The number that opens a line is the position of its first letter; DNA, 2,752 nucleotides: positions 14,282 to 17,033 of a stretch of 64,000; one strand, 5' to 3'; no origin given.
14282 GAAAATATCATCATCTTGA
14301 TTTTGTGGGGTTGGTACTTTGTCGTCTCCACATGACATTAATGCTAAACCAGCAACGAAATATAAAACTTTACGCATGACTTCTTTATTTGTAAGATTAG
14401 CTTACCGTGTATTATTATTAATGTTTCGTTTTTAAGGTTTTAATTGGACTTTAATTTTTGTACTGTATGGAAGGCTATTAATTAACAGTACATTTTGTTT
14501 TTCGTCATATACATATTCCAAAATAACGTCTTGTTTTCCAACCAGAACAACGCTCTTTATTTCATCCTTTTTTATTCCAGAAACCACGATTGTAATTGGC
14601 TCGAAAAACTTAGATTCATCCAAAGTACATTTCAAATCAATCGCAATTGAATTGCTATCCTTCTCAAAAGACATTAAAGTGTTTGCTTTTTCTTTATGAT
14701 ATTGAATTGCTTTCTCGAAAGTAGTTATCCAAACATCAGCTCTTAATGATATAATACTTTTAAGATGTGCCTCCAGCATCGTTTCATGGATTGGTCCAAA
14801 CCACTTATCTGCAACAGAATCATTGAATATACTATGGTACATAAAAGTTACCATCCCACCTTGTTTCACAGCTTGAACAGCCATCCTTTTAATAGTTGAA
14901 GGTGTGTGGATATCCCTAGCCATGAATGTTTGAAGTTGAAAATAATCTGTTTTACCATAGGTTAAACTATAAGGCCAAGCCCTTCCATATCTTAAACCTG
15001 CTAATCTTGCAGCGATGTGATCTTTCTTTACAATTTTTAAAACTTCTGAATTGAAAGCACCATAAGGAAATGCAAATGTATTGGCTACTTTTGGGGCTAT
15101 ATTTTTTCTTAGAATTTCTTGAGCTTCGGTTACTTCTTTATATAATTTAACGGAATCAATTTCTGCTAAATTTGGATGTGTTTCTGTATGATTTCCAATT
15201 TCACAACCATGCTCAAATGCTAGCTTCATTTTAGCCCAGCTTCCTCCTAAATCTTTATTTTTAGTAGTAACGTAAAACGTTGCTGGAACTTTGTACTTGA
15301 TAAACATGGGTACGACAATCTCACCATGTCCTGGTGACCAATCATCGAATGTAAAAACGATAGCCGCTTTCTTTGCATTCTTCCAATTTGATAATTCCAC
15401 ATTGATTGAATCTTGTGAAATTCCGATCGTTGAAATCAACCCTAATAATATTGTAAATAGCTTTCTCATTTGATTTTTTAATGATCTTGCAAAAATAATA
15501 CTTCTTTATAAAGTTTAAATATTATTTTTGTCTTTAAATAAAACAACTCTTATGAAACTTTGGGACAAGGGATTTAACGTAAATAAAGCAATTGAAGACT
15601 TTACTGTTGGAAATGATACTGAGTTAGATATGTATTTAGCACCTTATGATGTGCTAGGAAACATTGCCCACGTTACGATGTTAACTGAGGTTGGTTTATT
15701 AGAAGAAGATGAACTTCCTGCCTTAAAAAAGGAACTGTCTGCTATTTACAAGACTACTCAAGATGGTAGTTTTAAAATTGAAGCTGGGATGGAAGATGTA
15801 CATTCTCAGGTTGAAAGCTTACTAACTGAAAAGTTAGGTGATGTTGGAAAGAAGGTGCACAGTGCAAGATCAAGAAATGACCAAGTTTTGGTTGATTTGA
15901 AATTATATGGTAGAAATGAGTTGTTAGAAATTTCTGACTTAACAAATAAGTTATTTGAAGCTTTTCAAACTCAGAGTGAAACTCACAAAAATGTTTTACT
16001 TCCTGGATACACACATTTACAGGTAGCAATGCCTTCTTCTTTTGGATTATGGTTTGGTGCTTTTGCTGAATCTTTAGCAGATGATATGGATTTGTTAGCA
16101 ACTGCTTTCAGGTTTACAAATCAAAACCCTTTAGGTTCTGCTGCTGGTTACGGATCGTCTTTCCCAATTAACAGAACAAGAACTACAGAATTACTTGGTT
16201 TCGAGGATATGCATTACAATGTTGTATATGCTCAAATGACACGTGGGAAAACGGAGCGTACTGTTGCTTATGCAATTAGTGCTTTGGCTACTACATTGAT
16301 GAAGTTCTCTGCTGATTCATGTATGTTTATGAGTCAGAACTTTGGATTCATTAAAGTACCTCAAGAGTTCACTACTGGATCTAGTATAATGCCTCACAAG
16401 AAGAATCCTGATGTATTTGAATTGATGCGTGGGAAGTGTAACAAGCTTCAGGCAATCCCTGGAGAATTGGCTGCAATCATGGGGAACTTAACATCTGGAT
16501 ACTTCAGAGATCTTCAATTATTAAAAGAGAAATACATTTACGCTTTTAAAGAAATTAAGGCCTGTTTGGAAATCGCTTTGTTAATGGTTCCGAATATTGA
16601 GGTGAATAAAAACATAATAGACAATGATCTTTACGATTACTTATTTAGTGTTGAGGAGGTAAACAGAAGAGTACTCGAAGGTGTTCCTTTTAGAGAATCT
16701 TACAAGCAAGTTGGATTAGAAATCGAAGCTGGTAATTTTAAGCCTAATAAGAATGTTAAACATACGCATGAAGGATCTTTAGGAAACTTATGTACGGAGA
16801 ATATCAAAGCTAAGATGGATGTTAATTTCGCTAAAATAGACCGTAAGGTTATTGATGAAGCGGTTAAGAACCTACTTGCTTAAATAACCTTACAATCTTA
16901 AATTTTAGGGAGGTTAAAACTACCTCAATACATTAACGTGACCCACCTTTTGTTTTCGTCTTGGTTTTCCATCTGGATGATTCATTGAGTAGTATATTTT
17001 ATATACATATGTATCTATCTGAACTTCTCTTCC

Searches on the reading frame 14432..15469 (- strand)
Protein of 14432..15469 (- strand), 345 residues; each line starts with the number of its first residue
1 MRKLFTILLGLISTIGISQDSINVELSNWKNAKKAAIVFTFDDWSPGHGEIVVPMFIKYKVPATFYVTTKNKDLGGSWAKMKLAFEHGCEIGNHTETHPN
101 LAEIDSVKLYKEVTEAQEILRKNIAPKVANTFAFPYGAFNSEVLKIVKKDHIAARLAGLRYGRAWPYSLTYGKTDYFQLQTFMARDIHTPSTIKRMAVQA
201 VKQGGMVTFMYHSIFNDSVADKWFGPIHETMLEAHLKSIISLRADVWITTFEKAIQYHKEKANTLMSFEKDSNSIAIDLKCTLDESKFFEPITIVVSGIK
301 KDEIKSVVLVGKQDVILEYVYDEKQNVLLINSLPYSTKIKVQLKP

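Call 9: search_protein_families(library=pfam, proteins=[window:14432-15469:-], max_evalue=0.001)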
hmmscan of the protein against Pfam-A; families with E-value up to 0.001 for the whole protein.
window:14432-15469:- (345 aa): 2 families
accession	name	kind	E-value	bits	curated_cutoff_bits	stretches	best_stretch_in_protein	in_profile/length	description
PF01522.26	Polysacc_deac_1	-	3e-24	85.8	23.1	1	31-149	3-118/124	Polysaccharide deacetylase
PF10096.14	DUF2334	-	0.0001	22.4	26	1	64-215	45-190/203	Uncharacterized protein conserved in bacteria (DUF2334)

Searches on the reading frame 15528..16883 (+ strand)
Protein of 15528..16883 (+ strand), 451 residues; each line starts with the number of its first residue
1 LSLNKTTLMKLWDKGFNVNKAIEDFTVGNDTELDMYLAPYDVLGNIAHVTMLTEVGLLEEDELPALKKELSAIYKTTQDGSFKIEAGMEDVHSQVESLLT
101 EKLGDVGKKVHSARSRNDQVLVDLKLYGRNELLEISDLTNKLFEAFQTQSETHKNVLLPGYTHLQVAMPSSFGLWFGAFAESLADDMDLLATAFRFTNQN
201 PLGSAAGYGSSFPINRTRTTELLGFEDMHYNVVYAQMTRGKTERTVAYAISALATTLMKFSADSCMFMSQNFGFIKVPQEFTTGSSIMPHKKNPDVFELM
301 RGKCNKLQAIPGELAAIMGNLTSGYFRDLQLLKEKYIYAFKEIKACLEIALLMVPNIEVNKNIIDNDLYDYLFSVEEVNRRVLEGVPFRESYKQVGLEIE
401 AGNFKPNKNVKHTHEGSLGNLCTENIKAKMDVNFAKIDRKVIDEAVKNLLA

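Call 9: search_protein_families(library=pfam, proteins=[window:15528-16883:+], max_evalue=0.001)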
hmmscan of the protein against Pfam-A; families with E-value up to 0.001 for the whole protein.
window:15528-16883:+ (451 aa): 1 family
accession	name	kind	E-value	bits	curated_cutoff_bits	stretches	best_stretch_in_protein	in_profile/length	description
PF00206.25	Lyase_1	-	3.3e-48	165.1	27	1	41-306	28-309/312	Lyase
